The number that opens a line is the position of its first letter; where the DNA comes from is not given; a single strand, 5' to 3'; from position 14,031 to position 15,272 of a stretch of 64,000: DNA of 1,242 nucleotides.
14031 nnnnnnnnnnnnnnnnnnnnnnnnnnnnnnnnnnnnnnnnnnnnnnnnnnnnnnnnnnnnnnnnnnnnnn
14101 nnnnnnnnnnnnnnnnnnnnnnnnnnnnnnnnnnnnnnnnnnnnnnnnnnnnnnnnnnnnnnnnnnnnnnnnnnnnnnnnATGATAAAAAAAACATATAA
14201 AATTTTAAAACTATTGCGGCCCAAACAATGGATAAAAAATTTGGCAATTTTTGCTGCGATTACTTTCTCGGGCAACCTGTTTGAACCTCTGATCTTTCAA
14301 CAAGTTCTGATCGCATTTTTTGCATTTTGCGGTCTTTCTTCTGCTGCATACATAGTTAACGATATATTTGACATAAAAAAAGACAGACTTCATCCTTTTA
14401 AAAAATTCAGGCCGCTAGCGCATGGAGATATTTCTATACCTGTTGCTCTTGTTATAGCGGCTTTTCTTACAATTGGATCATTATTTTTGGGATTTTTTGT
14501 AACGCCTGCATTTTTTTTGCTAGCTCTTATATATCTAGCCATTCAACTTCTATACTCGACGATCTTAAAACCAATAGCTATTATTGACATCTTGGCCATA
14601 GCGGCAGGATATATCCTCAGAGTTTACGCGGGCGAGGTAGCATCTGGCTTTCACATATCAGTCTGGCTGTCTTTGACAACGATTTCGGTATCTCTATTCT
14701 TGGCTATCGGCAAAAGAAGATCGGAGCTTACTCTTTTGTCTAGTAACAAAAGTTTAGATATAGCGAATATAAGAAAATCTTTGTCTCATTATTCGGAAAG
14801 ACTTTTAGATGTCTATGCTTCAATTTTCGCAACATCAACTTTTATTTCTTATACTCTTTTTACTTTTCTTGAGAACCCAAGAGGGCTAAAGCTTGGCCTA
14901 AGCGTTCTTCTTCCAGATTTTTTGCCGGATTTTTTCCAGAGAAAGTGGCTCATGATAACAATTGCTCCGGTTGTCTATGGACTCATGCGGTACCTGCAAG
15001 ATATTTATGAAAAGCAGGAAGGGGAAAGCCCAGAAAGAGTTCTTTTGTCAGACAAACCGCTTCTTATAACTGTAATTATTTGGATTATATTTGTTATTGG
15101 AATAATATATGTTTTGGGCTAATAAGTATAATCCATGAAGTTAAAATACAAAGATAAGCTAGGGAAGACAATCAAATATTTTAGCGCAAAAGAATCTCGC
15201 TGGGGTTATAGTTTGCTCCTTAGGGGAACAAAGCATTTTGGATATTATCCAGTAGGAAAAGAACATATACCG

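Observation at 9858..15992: Polyprenyl-phosphate sugar pathway cluster reminiscent of the mycobacterial decaprenyl-phospho-arabinose/arabinan system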

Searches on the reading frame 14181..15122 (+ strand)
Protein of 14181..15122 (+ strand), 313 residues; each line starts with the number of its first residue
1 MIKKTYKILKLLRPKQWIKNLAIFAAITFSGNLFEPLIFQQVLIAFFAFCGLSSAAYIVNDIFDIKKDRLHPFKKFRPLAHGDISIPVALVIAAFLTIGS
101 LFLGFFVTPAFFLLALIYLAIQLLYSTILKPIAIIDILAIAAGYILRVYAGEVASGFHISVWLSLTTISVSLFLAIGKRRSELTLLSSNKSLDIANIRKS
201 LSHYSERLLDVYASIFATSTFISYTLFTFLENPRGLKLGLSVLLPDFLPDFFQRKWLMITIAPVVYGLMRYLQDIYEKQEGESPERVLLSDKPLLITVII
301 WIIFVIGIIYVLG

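Call 3: search_protein_families(library=pfam, proteins=[window:14181-15122:+], max_evalue=0.01)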
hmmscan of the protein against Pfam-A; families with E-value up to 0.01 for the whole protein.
window:14181-15122:+ (313 aa): 1 family
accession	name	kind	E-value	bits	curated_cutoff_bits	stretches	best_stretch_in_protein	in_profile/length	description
PF01040.23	UbiA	-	9.1e-20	71.4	34.2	1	27-174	9-152/250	UbiA prenyltransferase family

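Call 4: search_protein_families(library=ncbifam, proteins=[window:14181-15122:+], max_evalue=0.01)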
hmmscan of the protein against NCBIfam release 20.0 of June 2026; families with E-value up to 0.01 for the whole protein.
window:14181-15122:+ (313 aa): 19 families
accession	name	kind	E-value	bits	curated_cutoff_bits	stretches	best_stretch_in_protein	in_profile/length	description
NF008977.0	PRK12324.1-2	equivalog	7.7e-69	232.3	234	1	5-310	2-288/297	decaprenyl-phosphate phosphoribosyltransferase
NF008978.0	PRK12324.1-4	equivalog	2.8e-65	220.4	207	1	8-311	35-321/322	decaprenyl-phosphate phosphoribosyltransferase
NF008976.0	PRK12324.1-1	equivalog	1.2e-50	172.7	474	1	8-309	21-302/306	decaprenyl-phosphate phosphoribosyltransferase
NF006088.0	PRK08238.1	equivalog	7e-50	170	351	1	6-195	193-382/482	UbiA family prenyltransferase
NF009523.0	PRK12884.1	equivalog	1.7e-15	57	269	1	8-160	7-155/279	prenyltransferase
TIGR01473.1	cyoE_ctaB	equivalog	1.9e-09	37.7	210.3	1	8-138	3-135/281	heme o synthase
NF009522.0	PRK12883.1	equivalog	6e-08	32.5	353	1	38-144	36-139/279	geranylgeranylglycerol-phosphate geranylgeranyltransferase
NF035940.1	prenyl_rel_EboC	equivalog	6.3e-08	32.3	250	1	9-135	3-132/292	UbiA-like protein EboC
NF009521.0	PRK12882.1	equivalog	7.2e-08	32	296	1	9-141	9-138/280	geranylgeranylglycerol-phosphate geranylgeranyltransferase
TIGR01475.1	ubiA_other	subfamily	1.9e-07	30.8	180.8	1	6-174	3-171/282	UbiA-like polyprenyltransferase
NF005742.0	PRK07566.1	equivalog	2.9e-07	29.9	313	1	5-155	28-183/315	chlorophyll synthase ChlG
NF009609.0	PRK13106.1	equivalog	4.2e-06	26.4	349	1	4-156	14-164/301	prenyltransferase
TIGR01474.1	ubiA_proteo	equivalog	4.2e-06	26.4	275.45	1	42-128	42-129/282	4-hydroxybenzoate octaprenyltransferase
NF009514.0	PRK12873.1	equivalog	1.4e-05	24.6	246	1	51-126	56-132/297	4-hydroxybenzoate polyprenyltransferase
NF009513.0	PRK12872.1-3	equivalog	5.2e-05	22.9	288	1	43-142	56-153/293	prenyltransferase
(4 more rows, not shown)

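Call 8: search_solved_structures(query=window:14181-15122:+, max_evalue=0.01, show_alignments=1)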
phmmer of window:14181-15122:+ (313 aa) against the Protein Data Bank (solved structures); distinct sequences matched with E-value up to 0.01: 3.
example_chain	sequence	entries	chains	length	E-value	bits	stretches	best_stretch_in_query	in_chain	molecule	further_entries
8j8j_D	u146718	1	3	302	5.9e-39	137.6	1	8-305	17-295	Decaprenyl-phosphate phosphoribosyltransferase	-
8j8k_A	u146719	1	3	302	1.2e-28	103.7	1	8-305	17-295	Decaprenyl-phosphate phosphoribosyltransferase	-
4od4_A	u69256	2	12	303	0.0043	19.9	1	36-154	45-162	4-hydroxybenzoate octaprenyltransferase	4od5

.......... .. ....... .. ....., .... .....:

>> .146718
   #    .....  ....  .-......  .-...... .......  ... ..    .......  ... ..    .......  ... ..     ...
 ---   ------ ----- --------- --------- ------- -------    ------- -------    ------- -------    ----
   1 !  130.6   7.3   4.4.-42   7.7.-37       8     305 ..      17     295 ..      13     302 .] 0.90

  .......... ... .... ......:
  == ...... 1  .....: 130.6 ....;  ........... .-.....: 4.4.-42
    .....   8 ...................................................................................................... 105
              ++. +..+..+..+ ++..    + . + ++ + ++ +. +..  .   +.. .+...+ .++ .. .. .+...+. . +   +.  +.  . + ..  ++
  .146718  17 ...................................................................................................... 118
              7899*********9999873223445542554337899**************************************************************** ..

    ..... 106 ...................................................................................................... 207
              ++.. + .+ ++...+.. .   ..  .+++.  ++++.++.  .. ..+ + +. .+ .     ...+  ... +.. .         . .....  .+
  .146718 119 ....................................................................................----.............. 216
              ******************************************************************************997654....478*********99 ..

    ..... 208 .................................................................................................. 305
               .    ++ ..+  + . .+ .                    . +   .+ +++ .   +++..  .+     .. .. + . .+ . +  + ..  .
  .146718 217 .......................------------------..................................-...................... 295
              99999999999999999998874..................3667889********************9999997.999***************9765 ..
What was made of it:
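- The protein aligns full length to Rv3806c structure 8j8j at E=5.9e-39 (call 8).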

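Call 11: find_encoding_contigs(protein=window:14181-15122:+, flank=10000, max_places=6)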
Protein window:14181-15122:+ (313 aa): 12 contigs read that carry it; 6 places shown.
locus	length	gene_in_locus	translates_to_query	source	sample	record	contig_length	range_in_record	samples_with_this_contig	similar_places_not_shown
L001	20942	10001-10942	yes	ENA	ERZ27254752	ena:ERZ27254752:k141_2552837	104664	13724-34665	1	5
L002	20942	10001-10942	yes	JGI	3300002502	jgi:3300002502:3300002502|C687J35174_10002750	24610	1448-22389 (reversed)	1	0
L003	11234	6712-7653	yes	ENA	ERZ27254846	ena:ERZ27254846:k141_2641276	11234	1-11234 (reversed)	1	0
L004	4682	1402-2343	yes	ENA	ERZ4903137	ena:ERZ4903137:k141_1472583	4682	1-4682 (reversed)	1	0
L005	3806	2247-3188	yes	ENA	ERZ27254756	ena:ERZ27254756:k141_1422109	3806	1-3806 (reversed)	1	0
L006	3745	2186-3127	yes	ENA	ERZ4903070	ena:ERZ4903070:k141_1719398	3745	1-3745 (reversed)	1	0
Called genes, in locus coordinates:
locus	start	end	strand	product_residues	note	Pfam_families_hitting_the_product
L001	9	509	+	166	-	PF01025:GrpE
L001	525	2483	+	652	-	PF00012:HSP70, PF06723:MreB_Mbl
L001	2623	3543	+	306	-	PF00226:DnaJ, PF01556:DnaJ_C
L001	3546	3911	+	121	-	-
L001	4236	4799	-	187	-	PF00578:AhpC-TSA, PF08534:Redoxin, PF13905:Thioredoxin_8 (weak)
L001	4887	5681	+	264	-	PF01026:TatD_DNase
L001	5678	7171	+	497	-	-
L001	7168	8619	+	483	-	PF27757:Competence-induced_Ccs4_N (weak), PF02366:PMT (weak), PF13231:PMT_2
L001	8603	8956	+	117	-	-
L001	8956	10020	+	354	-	PF00953:Glycos_transf_4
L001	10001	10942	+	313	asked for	PF01040:UbiA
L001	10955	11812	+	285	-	PF02353:CMAS, PF00891:Methyltransf_2 (weak), PF01209:Ubie_methyltran, PF13489:Methyltransf_23, PF08241:Methyltransf_11, PF08242:Methyltransf_12, PF13649:Methyltransf_25, PF13847:Methyltransf_31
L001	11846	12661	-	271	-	PF08308:PEGA (weak), PF08239:SH3_3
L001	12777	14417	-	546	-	PF00118:Cpn60_TCP1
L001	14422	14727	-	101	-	PF00166:Cpn10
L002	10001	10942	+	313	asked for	PF01040:UbiA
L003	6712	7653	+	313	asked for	PF01040:UbiA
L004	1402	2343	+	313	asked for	PF01040:UbiA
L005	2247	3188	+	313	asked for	PF01040:UbiA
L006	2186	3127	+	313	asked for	PF01040:UbiA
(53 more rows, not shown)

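Call 12: find_related_loci(query=window:14181-15119:+, collection=genome_contigs, flank=10000)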
Query window:14181-15119:+ (313 aa) in genome_contigs; peptide patterns used: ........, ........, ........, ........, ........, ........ (x = any residue, [..] = any of these).
380 stretches matched a pattern; 86 encode a relative of the query (tblastn E <= 1e-3); the best 80 are kept; 80 distinct loci.
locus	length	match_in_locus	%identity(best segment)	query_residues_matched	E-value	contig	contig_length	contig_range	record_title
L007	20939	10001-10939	77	1-313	9e-159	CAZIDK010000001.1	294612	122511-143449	MAG TPA_asm: uncultured Gammaproteobacteria bacterium isolate SRP302447_co4_23 genome assembly, contig: NODE_116_length_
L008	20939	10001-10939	76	1-313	4e-157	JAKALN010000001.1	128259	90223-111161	MAG: bacterium isolate WY5.bin128 NODE_199_length_128259_cov_9.479966, whole genome shotgun sequence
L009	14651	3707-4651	75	1-313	2e-156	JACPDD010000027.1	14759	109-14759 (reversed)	MAG: Candidatus Levyibacteriota bacterium isolate NC_groundwater_300_Ag_B-0.1um_39_8 S7_GD2017_3_B1_scaffold_1704, whole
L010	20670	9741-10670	74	1-310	3e-156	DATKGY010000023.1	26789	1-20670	MAG TPA_asm: Patescibacteria group bacterium isolate SMAG_U14563 k141_163602, whole genome shotgun sequence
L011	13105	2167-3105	74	1-313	2e-155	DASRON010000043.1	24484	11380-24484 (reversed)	MAG TPA_asm: Patescibacteria group bacterium isolate SMAG_U10269 k141_381607, whole genome shotgun sequence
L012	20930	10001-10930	76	1-310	2e-154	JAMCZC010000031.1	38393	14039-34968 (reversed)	MAG: Patescibacteria group bacterium isolate FK_Sedi_B_Bin.322 NODE_2996_length_38393_cov_39.6772, whole genome shotgun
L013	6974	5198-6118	76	7-313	1e-154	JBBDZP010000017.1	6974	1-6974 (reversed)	MAG: Candidatus Levyibacteriota bacterium isolate LejiaD_39_46 Lejia_D_15160_length_6974_cov_29, whole genome shotgun se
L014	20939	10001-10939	78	1-313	9e-154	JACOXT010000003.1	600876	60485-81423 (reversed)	MAG: Candidatus Levyibacteriota bacterium isolate NC_groundwater_160_Ag_S-0.1um_36_20 S4_GD2017_2_S1_scaffold_58, whole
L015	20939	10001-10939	73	1-313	4e-152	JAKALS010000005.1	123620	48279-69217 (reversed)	MAG: bacterium isolate WY5.bin132 NODE_219_length_123620_cov_6.550169, whole genome shotgun sequence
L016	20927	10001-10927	73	2-310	7e-152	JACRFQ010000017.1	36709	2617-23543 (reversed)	MAG: Candidatus Levyibacteriota bacterium isolate NC_groundwater_1729_Pr3_B-0.1um_34_132 SR-2_scaffold_141_811693, whole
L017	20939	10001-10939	76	1-313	8e-152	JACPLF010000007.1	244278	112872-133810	MAG: Candidatus Levyibacteriota bacterium isolate NC_groundwater_514_Ag_S-0.1um_37_12 S35_SO-1_scaffold_285247, whole ge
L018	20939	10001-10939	75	1-313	6e-151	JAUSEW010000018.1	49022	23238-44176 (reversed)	MAG: Candidatus Levyibacteriota bacterium isolate E14_maxbin.252 E14_k141_1211168, whole genome shotgun sequence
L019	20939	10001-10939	75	1-313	2e-150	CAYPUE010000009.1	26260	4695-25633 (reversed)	MAG TPA_asm: uncultured Gammaproteobacteria bacterium isolate SRP269290_co2_354 genome assembly, contig: NODE_1731_lengt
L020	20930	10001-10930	73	1-310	3e-150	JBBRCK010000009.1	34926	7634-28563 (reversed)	MAG: Candidatus Levyibacteriota bacterium isolate Co_metawrap_2398 Cmw_2398_k141_773930_length_34926_cov_22.9949, whole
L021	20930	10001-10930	73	1-310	2e-149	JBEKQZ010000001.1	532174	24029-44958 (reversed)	MAG: Candidatus Levyibacteriota bacterium isolate SPRUCE 49 SPRUCE_49_1, whole genome shotgun sequence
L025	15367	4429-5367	77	1-313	6e-148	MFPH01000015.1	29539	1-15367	MAG: Candidatus Levybacteria bacterium RIFCSPLOWO2_12_FULL_37_14 rifcsplowo2_12_scaffold_1408, whole genome shotgun sequ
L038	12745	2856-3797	68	1-313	3e-143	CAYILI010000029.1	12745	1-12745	MAG TPA_asm: uncultured Gammaproteobacteria bacterium isolate ERP119705_co22_367 genome assembly, contig: NODE_3951_leng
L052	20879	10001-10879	72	1-293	9e-140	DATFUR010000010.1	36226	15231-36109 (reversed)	MAG TPA_asm: Patescibacteria group bacterium isolate SMAG_U9442 k141_5006947, whole genome shotgun sequence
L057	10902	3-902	69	15-313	1e-136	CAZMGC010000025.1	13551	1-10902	MAG TPA_asm: uncultured Gammaproteobacteria bacterium isolate SRP278252_co2_146 genome assembly, contig: NODE_9536_lengt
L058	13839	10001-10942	68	1-313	1e-136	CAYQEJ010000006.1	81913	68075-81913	MAG TPA_asm: uncultured Gammaproteobacteria bacterium isolate SRP278252_co2_88 genome assembly, contig: NODE_413_length_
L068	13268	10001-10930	64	1-310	2e-120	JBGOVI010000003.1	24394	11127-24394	MAG: Patescibacteria group bacterium isolate OBJ_0618_7090110_119 k141_4983558_length_24394_cov_15.7825, whole genome sh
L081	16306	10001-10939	72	1-313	2e-152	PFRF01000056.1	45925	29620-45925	MAG: Candidatus Levybacteria bacterium CG_4_9_14_0_2_um_filter_35_21 CG_4_9_14_0.2_um_filter_scaffold_582_c, whole genom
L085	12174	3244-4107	45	1-310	4e-62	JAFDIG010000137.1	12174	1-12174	MAG: Deltaproteobacteria bacterium isolate Meg22_1214_Bin_77 Meg22_1214_Bin_77_scaffold_53642, whole genome shotgun sequ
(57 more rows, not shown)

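Call 15: find_homologous_proteins(query=window:14181-15119:+, max_evalue=1e-10)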
Query window:14181-15119:+ (313 aa): 5749 proteins with E <= 1e-10 among 8000 candidates; the best 120 are listed.
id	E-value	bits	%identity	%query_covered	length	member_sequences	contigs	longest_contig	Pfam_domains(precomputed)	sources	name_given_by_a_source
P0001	1.8e-193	660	100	100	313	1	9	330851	PF01040.24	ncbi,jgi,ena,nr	ncbi:MAG: hypothetical protein A2687_03015 [Candidatus Levybacteria bacterium RIFCSPHIGHO2_01_FULL_3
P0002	2.2e-193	659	100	100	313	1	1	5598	PF01040.24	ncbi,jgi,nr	ncbi:MAG: hypothetical protein ACD_50C00285G0001 [uncultured bacterium]|nr:MAG: hypothetical protein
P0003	9.5e-193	657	99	100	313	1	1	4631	PF01040.24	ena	-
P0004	3.4e-176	603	92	100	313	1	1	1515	PF01040.24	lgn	-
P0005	5.3e-170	583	86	100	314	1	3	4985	PF01040.24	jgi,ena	-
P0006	1.1e-167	575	86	96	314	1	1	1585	PF01040.24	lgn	-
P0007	4.5e-166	570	85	100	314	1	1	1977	PF01040.24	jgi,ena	-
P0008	6.3e-166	569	84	100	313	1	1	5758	PF01040.24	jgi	-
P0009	2.3e-165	567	84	99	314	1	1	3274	PF01040.24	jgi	-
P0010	3.3e-165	567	84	99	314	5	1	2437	PF01040.24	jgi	-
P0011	3.3e-163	560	83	100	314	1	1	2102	PF01040.24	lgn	-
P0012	3.6e-163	560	84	100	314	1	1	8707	PF01040.24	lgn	-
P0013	1.0e-162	559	84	99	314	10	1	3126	PF01040.24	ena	-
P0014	1.1e-161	555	82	100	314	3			PF01040.24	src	-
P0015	1.6e-160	552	81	100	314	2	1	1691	PF01040.24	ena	-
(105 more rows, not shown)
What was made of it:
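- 14181..15122 (+): UbiA-superfamily polyprenyl-phosphate 5-phosphoribosyltransferase (PPPRS / DPPR synthase, Rv3806c type), 313 aa, with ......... at aa 60-68. Its start overlaps the PNPT stop by 20 nt. NCBI already names orthologues 'decaprenyl-phosphate phosphoribosyltransferase' (call 15).
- It belongs to Pfam UbiA (call 3), and some JGI records call orthologues '4-hydroxybenzoate polyprenyltransferase' (call 15).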

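Call 88: search_protein_families(library=pfam, proteins=[L139:7153-8490:+, L106:8220-9569:+, L106:9566-10303:+, L106:10323-11744:+, L106:11741-12391:+, L106:12429-13154:-, L103:2325-3059:+, L103:3450-5480:-, L111:12002-13423:+, L106:4447-6030:+], max_evalue=0.001)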
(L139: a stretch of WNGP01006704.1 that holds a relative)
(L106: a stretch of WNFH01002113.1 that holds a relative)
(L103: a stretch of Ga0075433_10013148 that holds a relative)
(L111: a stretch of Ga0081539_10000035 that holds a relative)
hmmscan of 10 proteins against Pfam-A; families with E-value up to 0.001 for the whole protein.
L139:7153-8490:+ (445 aa): 2 families
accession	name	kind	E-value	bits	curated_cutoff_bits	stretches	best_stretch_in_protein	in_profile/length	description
PF01565.28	FAD_binding_4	-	5.3e-16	59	26.4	1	35-149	26-139/139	FAD binding domain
PF04030.19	ALO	-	2.6e-05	24.5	23.1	1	319-435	132-253/258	D-arabinono-1,4-lactone oxidase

L106:8220-9569:+ (449 aa): 2 families
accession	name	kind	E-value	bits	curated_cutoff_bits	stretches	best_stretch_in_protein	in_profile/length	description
PF01565.28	FAD_binding_4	-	3.8e-15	56.2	26.4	1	39-153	26-139/139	FAD binding domain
PF04030.19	ALO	-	8.2e-05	22.8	23.1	1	323-439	132-253/258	D-arabinono-1,4-lactone oxidase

L106:9566-10303:+ (245 aa): 3 families
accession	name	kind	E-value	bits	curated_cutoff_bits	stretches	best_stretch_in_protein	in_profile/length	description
PF00106.31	adh_short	-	6.6e-34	117.5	26.6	1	3-189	3-187/195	short chain dehydrogenase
PF13561.12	adh_short_C2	-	1.2e-25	90.9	27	1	7-193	1-185/236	Enoyl-(Acyl carrier protein) reductase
PF08659.16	KR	-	9.3e-09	35.9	22.6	1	4-184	4-178/180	KR domain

L106:10323-11744:+ (473 aa): 2 families
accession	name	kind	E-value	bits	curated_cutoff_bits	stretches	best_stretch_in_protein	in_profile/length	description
PF00749.27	tRNA-synt_1c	-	3.2e-99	332.3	23.4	1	5-309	2-314/314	tRNA synthetases class I (E and Q), catalytic domain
PF19269.4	Anticodon_2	-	6.3e-33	114.6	23.6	1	322-466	1-141/141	Anticodon binding domain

L106:11741-12391:+ (216 aa): 1 family
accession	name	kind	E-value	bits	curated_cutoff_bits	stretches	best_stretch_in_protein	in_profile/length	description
PF00300.27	His_Phos_1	-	7.3e-60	202.4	21.7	1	4-184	1-180/194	Histidine phosphatase superfamily (branch 1)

L106:12429-13154:- (241 aa): 0 families

L103:2325-3059:+ (244 aa): 3 families
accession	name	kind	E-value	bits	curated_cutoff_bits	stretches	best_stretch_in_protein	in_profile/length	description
PF00106.31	adh_short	-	8.7e-34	117.1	26.6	1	3-189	3-188/195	short chain dehydrogenase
PF13561.12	adh_short_C2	-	2.7e-23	83.2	27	1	7-192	1-185/236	Enoyl-(Acyl carrier protein) reductase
PF08659.16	KR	-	2e-08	34.8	22.6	1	4-183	4-178/180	KR domain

L103:3450-5480:- (676 aa): 2 families
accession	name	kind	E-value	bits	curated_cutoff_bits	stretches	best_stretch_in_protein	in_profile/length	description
PF00497.25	SBP_bac_3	-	1.2e-11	45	26.4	1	462-660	16-128/132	Bacterial extracellular solute-binding proteins, family 3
PF12974.12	Phosphonate-bd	-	0.0007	19.5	27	0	474-512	19-57/242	ABC transporter, phosphonate, periplasmic substrate-binding protein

L111:12002-13423:+ (473 aa): 2 families
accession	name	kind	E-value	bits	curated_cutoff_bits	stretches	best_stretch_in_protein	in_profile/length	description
PF00749.27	tRNA-synt_1c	-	3e-101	338.9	23.4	1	4-306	1-314/314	tRNA synthetases class I (E and Q), catalytic domain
PF19269.4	Anticodon_2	-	3.2e-35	122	23.6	1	319-462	1-140/141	Anticodon binding domain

L106:4447-6030:+ (527 aa): 4 families
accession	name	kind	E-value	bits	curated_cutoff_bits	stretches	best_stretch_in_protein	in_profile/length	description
PF01041.23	DegT_DnrJ_EryC1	-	4.2e-119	398.4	19.8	1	174-519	3-359/360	DegT/DnrJ/EryC1/StrS aminotransferase family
PF01212.27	Beta_elim_lyase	-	3.5e-07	30.3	27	1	198-329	35-183/288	Beta-eliminating lyase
PF00155.27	Aminotran_1_2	-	0.00015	21.5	19.7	1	197-422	44-286/361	Aminotransferase class I and II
PF01053.26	Cys_Met_Meta_PP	-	0.00084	18.4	27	0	195-323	52-180/381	Cys/Met metabolism PLP-dependent enzyme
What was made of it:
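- Tried and rejected: Their hits were verified with Pfam (call 88).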
